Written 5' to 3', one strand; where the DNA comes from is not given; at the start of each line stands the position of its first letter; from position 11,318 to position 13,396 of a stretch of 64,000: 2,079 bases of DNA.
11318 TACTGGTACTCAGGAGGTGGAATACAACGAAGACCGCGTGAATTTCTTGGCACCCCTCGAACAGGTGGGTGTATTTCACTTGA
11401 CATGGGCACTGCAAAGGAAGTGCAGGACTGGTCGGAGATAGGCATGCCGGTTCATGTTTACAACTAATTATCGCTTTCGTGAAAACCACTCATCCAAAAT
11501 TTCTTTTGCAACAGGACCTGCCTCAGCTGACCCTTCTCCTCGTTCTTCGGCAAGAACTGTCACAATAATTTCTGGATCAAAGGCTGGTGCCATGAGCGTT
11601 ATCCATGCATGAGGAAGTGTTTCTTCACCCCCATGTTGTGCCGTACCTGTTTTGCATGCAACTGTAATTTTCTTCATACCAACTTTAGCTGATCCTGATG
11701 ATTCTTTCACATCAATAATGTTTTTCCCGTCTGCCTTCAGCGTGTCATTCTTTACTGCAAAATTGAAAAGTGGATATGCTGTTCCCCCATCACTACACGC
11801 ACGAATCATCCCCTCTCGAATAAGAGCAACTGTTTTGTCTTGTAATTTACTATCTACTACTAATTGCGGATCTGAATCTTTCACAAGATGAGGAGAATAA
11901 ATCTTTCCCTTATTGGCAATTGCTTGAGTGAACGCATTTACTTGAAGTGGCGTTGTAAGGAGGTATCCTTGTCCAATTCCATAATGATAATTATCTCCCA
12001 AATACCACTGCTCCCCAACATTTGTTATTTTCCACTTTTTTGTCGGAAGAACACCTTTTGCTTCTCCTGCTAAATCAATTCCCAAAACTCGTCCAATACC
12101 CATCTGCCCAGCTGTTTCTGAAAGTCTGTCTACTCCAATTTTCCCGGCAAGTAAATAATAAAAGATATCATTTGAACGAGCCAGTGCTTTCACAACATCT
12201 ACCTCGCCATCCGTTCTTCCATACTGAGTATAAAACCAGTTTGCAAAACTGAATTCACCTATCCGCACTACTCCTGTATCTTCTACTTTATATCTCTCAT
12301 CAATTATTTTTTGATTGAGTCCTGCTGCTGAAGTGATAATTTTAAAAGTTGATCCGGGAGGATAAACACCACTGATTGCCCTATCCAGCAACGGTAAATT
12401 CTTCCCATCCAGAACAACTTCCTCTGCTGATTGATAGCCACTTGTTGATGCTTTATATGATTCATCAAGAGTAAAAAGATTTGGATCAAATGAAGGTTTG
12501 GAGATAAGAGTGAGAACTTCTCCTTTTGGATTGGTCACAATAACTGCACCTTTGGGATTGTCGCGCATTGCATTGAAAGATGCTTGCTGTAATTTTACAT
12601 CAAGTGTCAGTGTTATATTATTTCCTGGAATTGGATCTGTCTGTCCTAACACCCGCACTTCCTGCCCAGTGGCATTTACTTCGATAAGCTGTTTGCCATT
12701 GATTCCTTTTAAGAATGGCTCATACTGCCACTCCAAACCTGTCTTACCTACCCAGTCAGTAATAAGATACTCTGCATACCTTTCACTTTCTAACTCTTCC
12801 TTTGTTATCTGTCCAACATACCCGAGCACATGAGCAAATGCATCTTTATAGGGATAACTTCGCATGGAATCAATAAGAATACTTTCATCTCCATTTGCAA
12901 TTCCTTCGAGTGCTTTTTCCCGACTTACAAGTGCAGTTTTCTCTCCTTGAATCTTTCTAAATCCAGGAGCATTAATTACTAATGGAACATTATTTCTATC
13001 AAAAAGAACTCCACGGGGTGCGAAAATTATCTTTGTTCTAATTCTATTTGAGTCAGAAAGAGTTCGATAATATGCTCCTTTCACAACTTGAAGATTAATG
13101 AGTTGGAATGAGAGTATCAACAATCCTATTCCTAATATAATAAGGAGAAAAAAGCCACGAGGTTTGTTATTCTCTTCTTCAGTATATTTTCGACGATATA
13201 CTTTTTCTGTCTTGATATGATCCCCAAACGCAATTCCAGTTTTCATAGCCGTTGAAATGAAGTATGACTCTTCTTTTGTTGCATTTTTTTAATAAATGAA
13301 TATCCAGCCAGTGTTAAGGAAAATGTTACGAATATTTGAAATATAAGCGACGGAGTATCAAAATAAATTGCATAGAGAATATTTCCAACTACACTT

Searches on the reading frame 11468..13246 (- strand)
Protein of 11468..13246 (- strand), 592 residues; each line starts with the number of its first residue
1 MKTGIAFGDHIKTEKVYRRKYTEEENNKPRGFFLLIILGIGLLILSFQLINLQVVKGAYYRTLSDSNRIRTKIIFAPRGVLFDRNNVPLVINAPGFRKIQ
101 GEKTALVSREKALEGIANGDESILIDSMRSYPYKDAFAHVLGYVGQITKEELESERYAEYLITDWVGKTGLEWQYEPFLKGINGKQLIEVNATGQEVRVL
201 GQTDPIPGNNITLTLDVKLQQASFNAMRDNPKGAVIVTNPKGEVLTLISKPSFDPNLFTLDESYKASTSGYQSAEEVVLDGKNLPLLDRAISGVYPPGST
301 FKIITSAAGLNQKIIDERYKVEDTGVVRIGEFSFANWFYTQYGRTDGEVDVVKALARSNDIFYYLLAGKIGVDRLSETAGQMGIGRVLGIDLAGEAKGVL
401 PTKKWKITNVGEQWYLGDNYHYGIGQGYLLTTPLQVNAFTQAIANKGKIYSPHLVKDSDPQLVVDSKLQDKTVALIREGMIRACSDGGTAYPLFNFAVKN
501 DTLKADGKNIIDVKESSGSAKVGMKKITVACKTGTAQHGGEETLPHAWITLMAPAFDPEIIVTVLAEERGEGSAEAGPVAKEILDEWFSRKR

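Call 90: search_protein_families(library=pfam, proteins=[window:11468-13246:-], max_evalue=0.0001)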
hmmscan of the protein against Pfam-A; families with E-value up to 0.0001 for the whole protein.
window:11468-13246:- (592 aa): 2 families
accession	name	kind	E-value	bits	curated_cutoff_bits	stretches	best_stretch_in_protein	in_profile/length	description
PF00905.27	Transpeptidase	-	1.8e-53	182.1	22.1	1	233-585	1-299/299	Penicillin binding protein transpeptidase domain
PF03717.20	PBP_dimer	-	6e-26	92.4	24.4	1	123-199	102-178/180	Penicillin-binding Protein dimerisation domain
